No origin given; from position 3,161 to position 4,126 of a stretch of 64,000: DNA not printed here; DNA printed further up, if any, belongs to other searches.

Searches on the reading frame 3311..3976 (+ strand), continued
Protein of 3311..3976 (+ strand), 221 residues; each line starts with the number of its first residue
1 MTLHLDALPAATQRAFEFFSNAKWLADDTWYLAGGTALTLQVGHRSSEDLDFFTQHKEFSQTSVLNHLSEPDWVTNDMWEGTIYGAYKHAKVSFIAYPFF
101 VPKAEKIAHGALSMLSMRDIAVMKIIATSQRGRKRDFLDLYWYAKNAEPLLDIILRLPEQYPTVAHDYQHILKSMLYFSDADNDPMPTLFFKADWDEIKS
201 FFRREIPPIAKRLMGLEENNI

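Call 79: search_protein_representatives(alignment_id=A2)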
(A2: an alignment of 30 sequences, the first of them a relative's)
Query: 30 sequences, 76 profile positions. Proteins with E-value up to 0.001 (for the whole library): 2120; up to 1e-10: 426; up to 1e-30: 3. The best 150 are listed.
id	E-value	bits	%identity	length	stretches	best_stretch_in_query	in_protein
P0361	2.7e-34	132.8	-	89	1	3-75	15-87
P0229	3.2e-34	132.5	-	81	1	2-74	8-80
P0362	1.7e-31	123.8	-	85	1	3-75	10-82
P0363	1.1e-29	118.0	-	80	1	2-75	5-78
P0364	7.3e-29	115.4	-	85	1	2-74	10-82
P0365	1.4e-28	114.4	-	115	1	2-75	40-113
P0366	3.8e-28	113.1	-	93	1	3-74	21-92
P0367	2.5e-27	110.5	-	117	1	3-74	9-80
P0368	7.3e-27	109.0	-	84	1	2-75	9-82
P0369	9.6e-27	108.6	-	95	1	2-74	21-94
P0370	1.9e-26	107.6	-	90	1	2-74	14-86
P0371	2.6e-26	107.2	-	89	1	3-74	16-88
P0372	3.2e-26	106.9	-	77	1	2-74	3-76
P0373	7.8e-26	105.7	-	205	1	3-75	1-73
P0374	1.0e-25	105.3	-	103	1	5-71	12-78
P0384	3.0e-22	94.2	-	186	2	8-71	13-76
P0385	4.2e-22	93.7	-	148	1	3-67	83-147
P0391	1.1e-20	89.2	-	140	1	3-74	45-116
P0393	3.5e-20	87.6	-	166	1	3-51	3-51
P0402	9.1e-19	83.0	-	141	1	8-74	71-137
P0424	5.2e-17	77.4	-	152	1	8-74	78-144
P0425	5.7e-17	77.3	-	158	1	6-71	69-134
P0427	7.6e-17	76.9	-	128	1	8-71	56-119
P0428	7.9e-17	76.8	-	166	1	8-74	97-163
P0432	9.7e-17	76.5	-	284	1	3-69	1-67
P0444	3.3e-16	74.8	-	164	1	8-74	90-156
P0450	4.6e-16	74.4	-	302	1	6-74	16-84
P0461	1.2e-15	73.1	-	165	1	4-74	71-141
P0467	1.6e-15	72.6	-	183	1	7-74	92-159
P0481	2.7e-15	71.9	-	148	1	8-75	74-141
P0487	4.3e-15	71.3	-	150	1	8-71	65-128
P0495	5.9e-15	70.8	-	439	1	7-74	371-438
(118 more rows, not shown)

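Call 80: search_protein_families(library=pfam, proteins=[P0432, P0450, P0373, P0495, P0384, P0393, P0428, P0467], max_evalue=0.001)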
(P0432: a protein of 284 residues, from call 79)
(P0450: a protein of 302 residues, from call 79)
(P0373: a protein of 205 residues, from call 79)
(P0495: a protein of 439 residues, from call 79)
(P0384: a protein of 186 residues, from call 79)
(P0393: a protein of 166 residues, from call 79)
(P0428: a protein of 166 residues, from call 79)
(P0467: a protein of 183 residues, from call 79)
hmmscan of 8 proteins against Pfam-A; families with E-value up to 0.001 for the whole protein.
P0432 (284 aa): 2 families
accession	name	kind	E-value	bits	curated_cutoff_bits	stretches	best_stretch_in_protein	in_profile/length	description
PF21956.1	DUF6922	-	1.3e-17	63.4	27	1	4-54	2-52/52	Family of unknown function (DUF6922)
PF08843.17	AbiEii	-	2.3e-15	57.6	22.5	2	101-146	14-63/238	Nucleotidyl transferase AbiEii toxin, Type IV TA system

P0450 (302 aa): 2 families
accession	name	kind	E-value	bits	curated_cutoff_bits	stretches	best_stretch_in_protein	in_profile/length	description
PF21956.1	DUF6922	-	2.2e-18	65.9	27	1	16-66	2-52/52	Family of unknown function (DUF6922)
PF08843.17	AbiEii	-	3.1e-11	44.1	22.5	1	114-247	13-186/238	Nucleotidyl transferase AbiEii toxin, Type IV TA system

P0373 (205 aa): 1 family
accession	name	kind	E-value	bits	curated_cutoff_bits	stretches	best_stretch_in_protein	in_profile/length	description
PF21956.1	DUF6922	-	4.8e-15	55.2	27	1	3-54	1-52/52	Family of unknown function (DUF6922)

P0495 (439 aa): 2 families
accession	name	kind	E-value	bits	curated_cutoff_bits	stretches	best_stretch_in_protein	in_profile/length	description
PF21956.1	DUF6922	-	4.5e-16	58.5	27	1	371-420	3-52/52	Family of unknown function (DUF6922)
PF09952.14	AbiEi_2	-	1e-08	36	21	1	231-346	33-141/143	Transcriptional regulator, AbiEi antitoxin, Type IV TA system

P0384 (186 aa): 1 family
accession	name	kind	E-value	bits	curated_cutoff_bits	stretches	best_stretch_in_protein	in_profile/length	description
PF21956.1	DUF6922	-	5.3e-19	67.9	27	2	110-158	4-52/52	Family of unknown function (DUF6922)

P0393 (166 aa): 1 family
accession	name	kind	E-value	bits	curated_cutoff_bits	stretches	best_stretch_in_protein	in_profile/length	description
PF21956.1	DUF6922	-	8.5e-16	57.6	27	1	6-49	2-45/52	Family of unknown function (DUF6922)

P0428 (166 aa): 1 family
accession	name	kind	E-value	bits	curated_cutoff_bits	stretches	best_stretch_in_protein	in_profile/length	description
PF21956.1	DUF6922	-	2.2e-14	53.1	27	1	97-145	4-52/52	Family of unknown function (DUF6922)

P0467 (183 aa): 2 families
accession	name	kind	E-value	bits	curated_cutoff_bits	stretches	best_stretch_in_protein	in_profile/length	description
PF21956.1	DUF6922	-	2.5e-15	56.1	27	1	90-141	1-52/52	Family of unknown function (DUF6922)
PF08279.18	HTH_11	-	0.00085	19.6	25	0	13-70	1-54/55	HTH domain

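Call 81: search_protein_families(library=pfam, proteins=[P0444, P0461, P0481, P0424, P0425, P0402, P0391, P0487, P0427, P0385], max_evalue=0.1)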
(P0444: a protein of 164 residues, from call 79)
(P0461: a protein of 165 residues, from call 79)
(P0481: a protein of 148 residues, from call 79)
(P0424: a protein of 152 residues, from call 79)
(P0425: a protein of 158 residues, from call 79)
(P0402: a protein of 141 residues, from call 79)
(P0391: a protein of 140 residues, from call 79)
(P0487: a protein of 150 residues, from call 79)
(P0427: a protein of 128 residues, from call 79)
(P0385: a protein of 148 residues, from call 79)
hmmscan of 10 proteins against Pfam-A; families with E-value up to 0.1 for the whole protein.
P0444 (164 aa): 9 families
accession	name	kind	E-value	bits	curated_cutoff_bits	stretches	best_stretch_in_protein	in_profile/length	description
PF12728.13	HTH_17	-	4e-12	46.7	27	1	7-53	2-47/51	Helix-turn-helix domain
PF21956.1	DUF6922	-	8.1e-10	38.5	27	1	90-137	4-51/52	Family of unknown function (DUF6922)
PF00376.29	MerR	-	0.0012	19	28.2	1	9-36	2-30/38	MerR family regulatory protein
PF13384.12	HTH_23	-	0.0032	17.7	24.6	1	8-29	19-40/50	Homeodomain-like domain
PF08281.18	Sigma70_r4_2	-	0.0032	17.5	25.7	1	8-31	28-51/54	Sigma-70, region 4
PF06056.18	Terminase_5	-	0.023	15.1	20.3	1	8-28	15-35/58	Putative ATPase subunit of terminase (gpP-like)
PF15943.11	YdaS_toxin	-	0.024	14.9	30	0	11-36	13-39/65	Bacterial toxin YdaS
PF01325.25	Fe_dep_repress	-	0.063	13.9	26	0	3-23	19-39/60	Iron dependent repressor, N-terminal DNA binding domain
PF01527.26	HTH_Tnp_1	-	0.063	13.9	24.1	0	10-30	27-47/75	Transposase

P0461 (165 aa): 1 family
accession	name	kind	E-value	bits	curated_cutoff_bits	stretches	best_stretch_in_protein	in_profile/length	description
PF21956.1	DUF6922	-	2.4e-14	53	27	1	74-112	3-41/52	Family of unknown function (DUF6922)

P0481 (148 aa): 9 families
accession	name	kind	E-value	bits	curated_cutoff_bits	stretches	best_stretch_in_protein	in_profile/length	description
PF21956.1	DUF6922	-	1.6e-13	50.3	27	1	74-121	4-51/52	Family of unknown function (DUF6922)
PF12728.13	HTH_17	-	1.9e-12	47.7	27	1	13-60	1-47/51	Helix-turn-helix domain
PF13384.12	HTH_23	-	3.9e-05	23.8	24.6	1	14-35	18-39/50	Homeodomain-like domain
PF00376.29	MerR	-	8.9e-05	22.7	28.2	1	15-41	1-27/38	MerR family regulatory protein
PF13551.12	HTH_29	-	0.0027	18.2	28.1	1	14-35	13-34/64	Winged helix-turn helix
PF13411.12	MerR_1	-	0.0093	16.5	21.6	1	14-50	1-37/69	MerR HTH family regulatory protein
PF01710.22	HTH_Tnp_IS630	-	0.03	14.8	21.3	1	18-58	23-63/119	Transposase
PF13518.12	HTH_28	-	0.058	13.9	25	0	17-35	16-34/52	Helix-turn-helix domain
PF08281.18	Sigma70_r4_2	-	0.065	13.3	25.7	0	14-38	27-51/54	Sigma-70, region 4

P0424 (152 aa): 8 families
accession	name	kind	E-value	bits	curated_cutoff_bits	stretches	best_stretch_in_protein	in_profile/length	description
PF21956.1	DUF6922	-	5.7e-18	64.6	27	1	79-126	5-52/52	Family of unknown function (DUF6922)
PF12728.13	HTH_17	-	2.7e-12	47.2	27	1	12-58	1-46/51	Helix-turn-helix domain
PF00376.29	MerR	-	2e-05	24.7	28.2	1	16-44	3-31/38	MerR family regulatory protein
PF13384.12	HTH_23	-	0.00051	20.2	24.6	1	13-35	18-40/50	Homeodomain-like domain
PF13518.12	HTH_28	-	0.0049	17.4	25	1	14-34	14-34/52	Helix-turn-helix domain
PF21531.3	Rv2175c_wHTH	-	0.012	16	27.1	1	8-52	11-54/57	DNA-binding protein Rv2175c, wHTH domain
PF13411.12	MerR_1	-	0.019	15.5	21.6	1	14-47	2-34/69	MerR HTH family regulatory protein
PF13551.12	HTH_29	-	0.048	14.2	28.1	0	12-34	12-34/64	Winged helix-turn helix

P0425 (158 aa): 2 families
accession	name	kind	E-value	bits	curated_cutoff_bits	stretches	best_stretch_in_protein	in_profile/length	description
PF21956.1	DUF6922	-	1.7e-14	53.5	27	1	68-118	1-51/52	Family of unknown function (DUF6922)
PF21432.3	56B_RHH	-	0.081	13.3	27.2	0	15-39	4-28/32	56B-like, Ribbon-helix-helix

P0402 (141 aa): 14 families
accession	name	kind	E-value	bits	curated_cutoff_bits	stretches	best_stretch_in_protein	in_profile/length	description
PF21956.1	DUF6922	-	1.2e-13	50.7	27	1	71-119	4-52/52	Family of unknown function (DUF6922)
PF12728.13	HTH_17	-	1.1e-12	48.4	27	1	5-51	1-46/51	Helix-turn-helix domain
PF00376.29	MerR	-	9.1e-07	29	28.2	1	7-36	1-31/38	MerR family regulatory protein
PF13384.12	HTH_23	-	1.9e-05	24.8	24.6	1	6-27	18-39/50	Homeodomain-like domain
PF01527.26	HTH_Tnp_1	-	0.00019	22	24.1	1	9-30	27-48/75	Transposase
PF13551.12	HTH_29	-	0.00059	20.3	28.1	1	1-26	8-33/64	Winged helix-turn helix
PF13411.12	MerR_1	-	0.0086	16.6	21.6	1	7-39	2-33/69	MerR HTH family regulatory protein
PF02073.20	Peptidase_M29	-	0.0098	15.2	27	1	69-141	102-175/406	Thermophilic metalloprotease (M29)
PF13338.12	AbiEi_4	-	0.01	16.3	25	1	4-31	12-38/49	Transcriptional regulator, AbiEi antitoxin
PF08281.18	Sigma70_r4_2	-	0.01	15.9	25.7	1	6-30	27-51/54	Sigma-70, region 4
PF13518.12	HTH_28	-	0.012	16.2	25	0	9-27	16-34/52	Helix-turn-helix domain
PF15943.11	YdaS_toxin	-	0.017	15.3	30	1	10-35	13-39/65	Bacterial toxin YdaS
PF21531.3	Rv2175c_wHTH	-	0.022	15.2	27.1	1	5-44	15-53/57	DNA-binding protein Rv2175c, wHTH domain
PF01381.28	HTH_3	-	0.056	13.9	23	1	6-39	10-43/55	Helix-turn-helix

P0391 (140 aa): 2 families
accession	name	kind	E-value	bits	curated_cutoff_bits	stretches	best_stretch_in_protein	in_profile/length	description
PF21956.1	DUF6922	-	1.1e-19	70.1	27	1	48-98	2-52/52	Family of unknown function (DUF6922)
PF00806.25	PUF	-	0.042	14.1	26.3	1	65-87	10-32/35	Pumilio-family RNA binding repeat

P0487 (150 aa): 1 family
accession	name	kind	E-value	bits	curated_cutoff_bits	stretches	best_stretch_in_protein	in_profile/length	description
PF21956.1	DUF6922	-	1.6e-15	56.7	27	1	64-113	3-52/52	Family of unknown function (DUF6922)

P0427 (128 aa): 1 family
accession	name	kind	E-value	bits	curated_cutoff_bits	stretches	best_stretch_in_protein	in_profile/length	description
PF21956.1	DUF6922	-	1.6e-16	59.9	27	1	57-103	5-51/52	Family of unknown function (DUF6922)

P0385 (148 aa): 1 family
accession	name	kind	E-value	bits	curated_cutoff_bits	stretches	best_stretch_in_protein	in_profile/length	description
PF21956.1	DUF6922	-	2.1e-14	53.2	27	1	85-129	1-45/52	Family of unknown function (DUF6922)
